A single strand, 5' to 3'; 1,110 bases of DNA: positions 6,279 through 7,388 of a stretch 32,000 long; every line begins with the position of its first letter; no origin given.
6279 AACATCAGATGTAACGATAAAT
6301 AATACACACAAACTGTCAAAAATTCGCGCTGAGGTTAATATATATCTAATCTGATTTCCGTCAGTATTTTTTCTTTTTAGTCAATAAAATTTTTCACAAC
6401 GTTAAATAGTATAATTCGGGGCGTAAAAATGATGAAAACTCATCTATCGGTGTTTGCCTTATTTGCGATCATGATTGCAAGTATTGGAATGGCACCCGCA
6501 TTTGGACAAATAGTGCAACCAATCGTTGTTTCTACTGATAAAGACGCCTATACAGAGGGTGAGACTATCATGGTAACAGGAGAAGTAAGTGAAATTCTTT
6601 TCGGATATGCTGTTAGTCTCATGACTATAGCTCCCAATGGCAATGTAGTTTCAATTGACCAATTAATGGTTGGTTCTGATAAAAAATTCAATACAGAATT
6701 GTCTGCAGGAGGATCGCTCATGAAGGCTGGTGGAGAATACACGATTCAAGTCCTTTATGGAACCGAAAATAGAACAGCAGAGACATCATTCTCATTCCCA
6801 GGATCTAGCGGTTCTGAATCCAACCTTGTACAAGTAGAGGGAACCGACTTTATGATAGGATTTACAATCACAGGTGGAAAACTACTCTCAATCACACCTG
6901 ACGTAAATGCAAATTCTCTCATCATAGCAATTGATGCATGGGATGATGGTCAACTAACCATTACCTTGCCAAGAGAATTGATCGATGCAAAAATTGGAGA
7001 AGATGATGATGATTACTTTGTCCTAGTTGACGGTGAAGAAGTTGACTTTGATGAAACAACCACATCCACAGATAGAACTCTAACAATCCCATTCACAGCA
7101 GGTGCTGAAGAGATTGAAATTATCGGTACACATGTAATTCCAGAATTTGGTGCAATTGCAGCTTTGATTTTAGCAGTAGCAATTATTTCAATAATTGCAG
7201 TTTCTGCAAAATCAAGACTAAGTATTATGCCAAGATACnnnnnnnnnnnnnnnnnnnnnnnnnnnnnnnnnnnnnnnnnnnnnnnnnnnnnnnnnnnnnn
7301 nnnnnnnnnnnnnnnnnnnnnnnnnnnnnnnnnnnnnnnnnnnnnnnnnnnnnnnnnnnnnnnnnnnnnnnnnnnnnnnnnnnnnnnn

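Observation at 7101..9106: Nucleotide-identical 3' ends plus partly conserved terminator/promoter spacers across three otherwise divergent paralogues (concerted evolution)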

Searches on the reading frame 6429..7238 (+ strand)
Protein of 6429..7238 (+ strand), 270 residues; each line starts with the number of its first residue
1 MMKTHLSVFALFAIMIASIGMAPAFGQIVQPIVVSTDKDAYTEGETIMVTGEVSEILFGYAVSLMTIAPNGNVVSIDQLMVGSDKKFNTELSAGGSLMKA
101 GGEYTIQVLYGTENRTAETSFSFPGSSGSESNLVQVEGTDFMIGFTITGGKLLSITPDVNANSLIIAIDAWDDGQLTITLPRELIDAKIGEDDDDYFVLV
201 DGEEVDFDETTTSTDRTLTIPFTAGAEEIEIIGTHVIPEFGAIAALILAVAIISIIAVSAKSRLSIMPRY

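Call 5: search_protein_families(library=ncbifam, proteins=[window:6429-7238:+], max_evalue=0.1)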
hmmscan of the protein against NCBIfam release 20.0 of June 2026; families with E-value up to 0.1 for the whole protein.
window:6429-7238:+ (270 aa): 1 family
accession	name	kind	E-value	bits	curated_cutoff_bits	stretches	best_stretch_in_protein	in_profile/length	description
TIGR04296.1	PEFG-CTERM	domain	8.3e-11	41.3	25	1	236-265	1-30/30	PEFG-CTERM sorting domain-containing protein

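Call 6: search_protein_families(library=pfam, proteins=[window:6429-7238:+], max_evalue=0.1)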
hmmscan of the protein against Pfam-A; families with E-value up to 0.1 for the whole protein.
window:6429-7238:+ (270 aa): 1 family
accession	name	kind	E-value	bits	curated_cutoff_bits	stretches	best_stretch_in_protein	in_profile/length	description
PF01558.24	POR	-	0.039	14.5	27.4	1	96-251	15-142/173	Pyruvate ferredoxin/flavodoxin oxidoreductase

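Call 9: find_homologous_proteins(query=window:6429-7238:+)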
Query window:6429-7238:+ (270 aa): 6401 proteins with E <= 0.001 among 8000 candidates; the best 120 are listed.
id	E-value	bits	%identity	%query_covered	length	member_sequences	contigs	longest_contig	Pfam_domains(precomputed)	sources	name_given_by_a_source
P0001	4.1e-165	565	100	100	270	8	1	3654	-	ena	-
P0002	7.2e-146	502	90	100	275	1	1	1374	-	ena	-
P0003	2.3e-144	497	90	100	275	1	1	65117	-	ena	-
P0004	4.0e-142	490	88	100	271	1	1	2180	-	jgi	-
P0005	6.9e-142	489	87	100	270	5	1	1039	-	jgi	-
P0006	3.2e-141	487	92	95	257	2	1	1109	-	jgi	jgi:predicted secreted protein with PEFG-CTERM motif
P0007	6.1e-141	486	87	100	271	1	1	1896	-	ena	-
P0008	3.6e-140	484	86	100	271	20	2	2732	-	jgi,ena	jgi:predicted secreted protein with PEFG-CTERM motif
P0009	1.8e-139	481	86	100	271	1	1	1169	-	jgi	jgi:predicted secreted protein with PEFG-CTERM motif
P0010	2.1e-138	478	85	100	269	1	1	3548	-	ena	-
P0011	2.5e-138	477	85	100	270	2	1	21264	-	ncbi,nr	ncbi:MAG: PEFG-CTERM sorting domain-containing protein [Nitrosopumilaceae archaeon]|nr:PEFG-CTERM so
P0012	2.6e-138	477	84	100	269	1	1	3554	-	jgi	-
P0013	4.4e-138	477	85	100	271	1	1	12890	-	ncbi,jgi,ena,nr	ncbi:MAG: PEFG-CTERM sorting domain-containing protein [Nitrosopumilus sp.]|nr:PEFG-CTERM sorting do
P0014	4.5e-138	477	85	100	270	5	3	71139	-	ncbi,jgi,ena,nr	ncbi:MAG: PEFG-CTERM sorting domain-containing protein [Nitrosopumilus sp.]|nr:PEFG-CTERM sorting do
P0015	1.4e-137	475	84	100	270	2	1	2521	-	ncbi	-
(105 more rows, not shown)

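Call 11: find_related_loci(query=window:6429-7238:+, collection=genome_contigs, flank=6000)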
Query window:6429-7238:+ (270 aa) in genome_contigs; peptide patterns used: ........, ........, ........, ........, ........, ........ (x = any residue, [..] = any of these).
274 stretches matched a pattern; 154 encode a relative of the query (tblastn E <= 1e-3); the best 80 are kept; 80 distinct loci.
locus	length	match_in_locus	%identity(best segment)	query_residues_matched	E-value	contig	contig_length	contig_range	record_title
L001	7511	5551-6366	86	1-270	3e-143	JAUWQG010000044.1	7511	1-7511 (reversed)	MAG: Nitrososphaerota archaeon isolate CSMAG_2496 CSMAG_2496_k141_377606_length_7511_cov_10.7999, whole genome shotgun s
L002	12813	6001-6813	85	1-270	6e-143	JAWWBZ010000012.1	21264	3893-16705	MAG: Nitrosopumilaceae archaeon isolate HN16.bin.24 k141_411937_length_21264_cov_246.9016, whole genome shotgun sequence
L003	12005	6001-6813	84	1-270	4e-142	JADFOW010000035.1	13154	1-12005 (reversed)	MAG: Thaumarchaeota archaeon isolate B6T1L6 B6T1L6_NODE1477, whole genome shotgun sequence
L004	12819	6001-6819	84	1-270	8e-141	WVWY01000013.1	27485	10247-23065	MAG: Candidatus Nitrosomaritimum khambatensis isolate ACK-C021 C_merged_R1_(paired)_contig_47145, whole genome shotgun s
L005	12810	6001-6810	94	1-270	2e-140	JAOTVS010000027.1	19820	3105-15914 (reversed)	MAG: Nitrosopumilus sp. isolate 13_May_SF_Bin54 13_May_SF_Bin54_scaffold_1866_c1, whole genome shotgun sequence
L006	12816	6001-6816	85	1-270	2e-140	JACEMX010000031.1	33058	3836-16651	MAG: Candidatus Nitrosomaritimum aestuariumsis isolate S2bin1 contig_7, whole genome shotgun sequence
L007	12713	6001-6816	85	1-270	6e-140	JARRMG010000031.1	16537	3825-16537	MAG: Nitrosopumilaceae archaeon isolate Spart_092_MAG scaffold_186, whole genome shotgun sequence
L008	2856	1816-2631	82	1-270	3e-143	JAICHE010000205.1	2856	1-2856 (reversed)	MAG: Nitrososphaeraceae archaeon isolate F1_bin.41 k141_2190800_length_2856_cov_13.2998, whole genome shotgun sequence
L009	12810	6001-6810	81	1-270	1e-134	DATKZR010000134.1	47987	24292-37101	MAG TPA_asm: Nitrosopumilaceae archaeon isolate SMAG_U14250 k141_3895929, whole genome shotgun sequence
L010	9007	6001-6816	85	1-270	1e-132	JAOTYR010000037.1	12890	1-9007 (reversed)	MAG: Nitrosopumilus sp. isolate 21_Jan_SF_Bin51 21_Jan_SF_Bin51_scaffold_3569_c1, whole genome shotgun sequence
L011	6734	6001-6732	83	1-242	4e-131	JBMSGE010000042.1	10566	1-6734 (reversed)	MAG: Nitrosopumilaceae archaeon isolate CJ_V2_S8_50percent_ser_metabat.9 NODE_1937_length_10566_cov_11.628199, whole gen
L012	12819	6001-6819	74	1-270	3e-130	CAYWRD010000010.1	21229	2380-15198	MAG TPA_asm: uncultured Nitrosopumilaceae archaeon isolate SRP304980_co2_262 genome assembly, contig: NODE_1157_length_2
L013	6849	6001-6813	77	1-270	3e-128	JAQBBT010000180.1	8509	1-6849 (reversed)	MAG: Nitrososphaerota archaeon isolate MAG_349_bin-01 349_bin-01_ctg-180, whole genome shotgun sequence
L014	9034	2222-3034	78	1-270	3e-128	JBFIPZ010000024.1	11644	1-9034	MAG: Nitrosopumilaceae archaeon isolate Mix_sand12.2021.10.Z.69 k141_1161103_length_11644_cov_16.5115, whole genome shot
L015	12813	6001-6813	77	1-270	1e-126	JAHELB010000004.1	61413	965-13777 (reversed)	MAG: Nitrosopumilaceae archaeon isolate Ww602 NODE_748_length_61413_cov_9.740537, whole genome shotgun sequence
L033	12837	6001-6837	65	2-269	3e-111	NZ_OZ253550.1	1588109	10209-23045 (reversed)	MAG: Nitrosopumilus sp. isolate b6ab8db1-e288-4189-af5a-9604fbca7118 chromosome 1, complete sequence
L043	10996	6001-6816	72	1-270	7e-108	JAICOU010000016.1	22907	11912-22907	MAG: Nitrososphaeraceae archaeon isolate SCK_bin.6 k141_91950_length_22907_cov_27.4731, whole genome shotgun sequence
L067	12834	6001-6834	66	1-270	1e-101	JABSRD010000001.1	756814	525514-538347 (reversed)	MAG: Nitrosopumilus sp. isolate DT_77 DT-Nitrosopumilus-1_scaffold_1, whole genome shotgun sequence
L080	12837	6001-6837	63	1-270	4e-98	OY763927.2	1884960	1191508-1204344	MAG: Nitrosopumilus sp. isolate e501d42f-d10b-4094-a589-3c4c61670bda genome assembly, chromosome: 1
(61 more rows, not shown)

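Call 45: predict_structure(alignment_id=A3)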
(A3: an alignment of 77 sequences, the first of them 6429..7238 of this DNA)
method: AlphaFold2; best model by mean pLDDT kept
length: 270 residues; sequences in the alignment: 77
mean_pLDDT: 75.6   pTM: 0.44
mean pLDDT of the five models: 75.6, 75.6, 74.2, 71.5, 70.2
residues with pLDDT >= 90: 45; 70-90: 144; 50-70: 58; < 50: 23
segments of 3 or more residues with pLDDT < 50: 1-4, 15-28, 128-130
pLDDT, mean of each block of 10 residues (from residue 1): 47 47 45 86 86 74 87 86 86 78 86 75 68 74 83 86 88 89 71 77 90 87 91 67 62 70 55
secondary structure, 60 per line:
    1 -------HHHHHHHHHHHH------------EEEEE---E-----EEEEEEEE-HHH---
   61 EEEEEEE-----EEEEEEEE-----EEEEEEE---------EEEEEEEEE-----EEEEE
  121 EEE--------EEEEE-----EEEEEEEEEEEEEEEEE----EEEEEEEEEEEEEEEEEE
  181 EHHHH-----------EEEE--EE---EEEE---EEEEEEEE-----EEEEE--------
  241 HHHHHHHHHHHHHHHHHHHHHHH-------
elements in order: H8-19 E32-36 E46-53 E61-67 E73-80 E86-92 E102-110 E116-123 E132-136 E142-158 E163-181 H182-185 E197-200 E208-211 E215-222 E228-232 H241-263

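Call 51: fold_search(model_id=the predicted structure, library=pdb)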
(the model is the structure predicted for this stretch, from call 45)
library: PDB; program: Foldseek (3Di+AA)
matches with E <= 10: 1984; with E <= 0.001: 352
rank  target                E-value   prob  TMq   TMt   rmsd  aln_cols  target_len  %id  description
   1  3ffd_B                1.5e-05  1.00  0.23  0.27  15.3       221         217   10  Structure of parathyroid hormone-related protein complexed to a neutralizing monoclonal antibody (released 2009-04-28)
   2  7cr5_L                5.5e-05  1.00  0.25  0.30  15.9       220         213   13  Complex structure of a human monoclonal antibody with SARS-CoV-2 nucleocapsid protein NTD (released 2021-03-24)
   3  9bbc_B                6.1e-05  1.00  0.25  0.24  16.0       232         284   10  TCR GDN detergent micelle (released 2024-10-02)
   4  5jpm_A                6.5e-05  1.00  0.31  0.13  14.0       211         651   11  Structure of the complex of human complement C4 with MASP-2 rebuilt using iMDFF (released 2016-08-10)
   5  4zxb_C                6.5e-05  1.00  0.26  0.36  14.1       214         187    7  Structure of the human insulin receptor ectodomain, IRDeltabeta construct, in complex with four Fab molecules (released 2016-02-24)
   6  1nfd_A                6.5e-05  1.00  0.27  0.33  12.7       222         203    8  AN ALPHA-BETA T CELL RECEPTOR (TCR) HETERODIMER IN COMPLEX WITH AN ANTI-TCR FAB FRAGMENT DERIVED FROM A MITOGENIC ANTI (released 1998-01-28)
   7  8cem_E                8.0e-05  1.00  0.31  0.14  12.8       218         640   15  Structure of bovine native C3, re-refinement (released 2023-04-05)
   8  5ifj_B                8.0e-05  1.00  0.24  0.29  16.0       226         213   12  Crystal structure of anti-gliadin 1002-1E01 Fab fragment in complex of peptide PLQPEQPFP (released 2017-03-15)
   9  7ryu_L                8.0e-05  1.00  0.25  0.30  15.1       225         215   12  Anti-HIV neutralizing antibody Ab1303 Fab isolated from sequentially immunized mcaques (released 2022-01-19)
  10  7fgl_L                8.4e-05  1.00  0.24  0.29  14.8       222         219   10  The complex structure of PHF core domain peptide of tau, VQIVYK, and antibody's Fab domain. (released 2022-07-27)
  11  8cem_F                8.9e-05  1.00  0.32  0.14  12.9       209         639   14  Structure of bovine native C3, re-refinement (released 2023-04-05)
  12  9qk2_F                8.9e-05  1.00  0.31  0.14  11.9       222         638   14  Structure of the Complement classical and lectin pathway C3 convertase in complex with substrate C3 (released 2025-12-24)
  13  4kh9_B                9.4e-05  1.00  0.26  0.20  12.7       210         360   15  Crystal structure of a DUF4785 family protein (lpg0956) from Legionella pneumophila subsp. pneumophila str. Philadelph (released 2013-07-03)
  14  8fe4_L                9.4e-05  1.00  0.24  0.29  15.7       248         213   10  Structure of dengue virus (DENV2) in complex with prM13, an anti-PrM monoclonal antibody (released 2023-02-01)
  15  8eok_G                9.9e-05  1.00  0.31  0.14  13.3       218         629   15  Structure of the C3bB proconvertase in complex with lufaxin and factor Xa (released 2023-08-30)
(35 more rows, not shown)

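Call 64: search_protein_families(library=pfam, proteins=[L033:7144-8256:-, L067:8883-10004:+, L080:7830-8978:-, L043:6940-7680:+], max_evalue=0.001)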
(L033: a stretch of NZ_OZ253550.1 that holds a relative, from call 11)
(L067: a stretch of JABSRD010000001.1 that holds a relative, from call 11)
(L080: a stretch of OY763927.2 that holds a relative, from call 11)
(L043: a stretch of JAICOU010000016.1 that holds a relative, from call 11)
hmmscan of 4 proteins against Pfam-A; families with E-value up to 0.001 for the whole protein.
L033:7144-8256:- (370 aa): 4 families
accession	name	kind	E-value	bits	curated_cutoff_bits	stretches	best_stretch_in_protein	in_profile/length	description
PF13610.12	DDE_Tnp_IS240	-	1.6e-12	48.2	27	1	197-336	2-137/139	DDE domain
PF00665.32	rve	-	2.6e-09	37.7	32.6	1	196-278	5-90/102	Integrase core domain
PF04434.22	SWIM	-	0.00068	19.6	19.6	0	46-67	15-36/38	SWIM zinc finger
PF03050.20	DDE_Tnp_IS66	-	0.001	19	23.1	0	148-245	17-124/284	Transposase IS66 family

L067:8883-10004:+ (373 aa): 2 families
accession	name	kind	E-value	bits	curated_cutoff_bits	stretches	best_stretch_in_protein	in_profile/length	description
PF13610.12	DDE_Tnp_IS240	-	1e-13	52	27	1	202-336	4-139/139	DDE domain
PF03050.20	DDE_Tnp_IS66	-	0.00027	20.9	23.1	1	145-272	13-141/284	Transposase IS66 family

L080:7830-8978:- (382 aa): 2 families
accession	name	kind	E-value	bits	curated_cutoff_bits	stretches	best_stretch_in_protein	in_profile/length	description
PF13610.12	DDE_Tnp_IS240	-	8.9e-15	55.5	27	1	209-345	2-134/139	DDE domain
PF00665.32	rve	-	2.3e-11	44.3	32.6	1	208-299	5-99/102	Integrase core domain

L043:6940-7680:+ (246 aa): 1 family
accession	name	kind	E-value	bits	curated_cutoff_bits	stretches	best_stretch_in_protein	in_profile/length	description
PF01925.25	TauE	-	1.2e-34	120.5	32.6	1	8-235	1-236/237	Sulfite exporter TauE/SafE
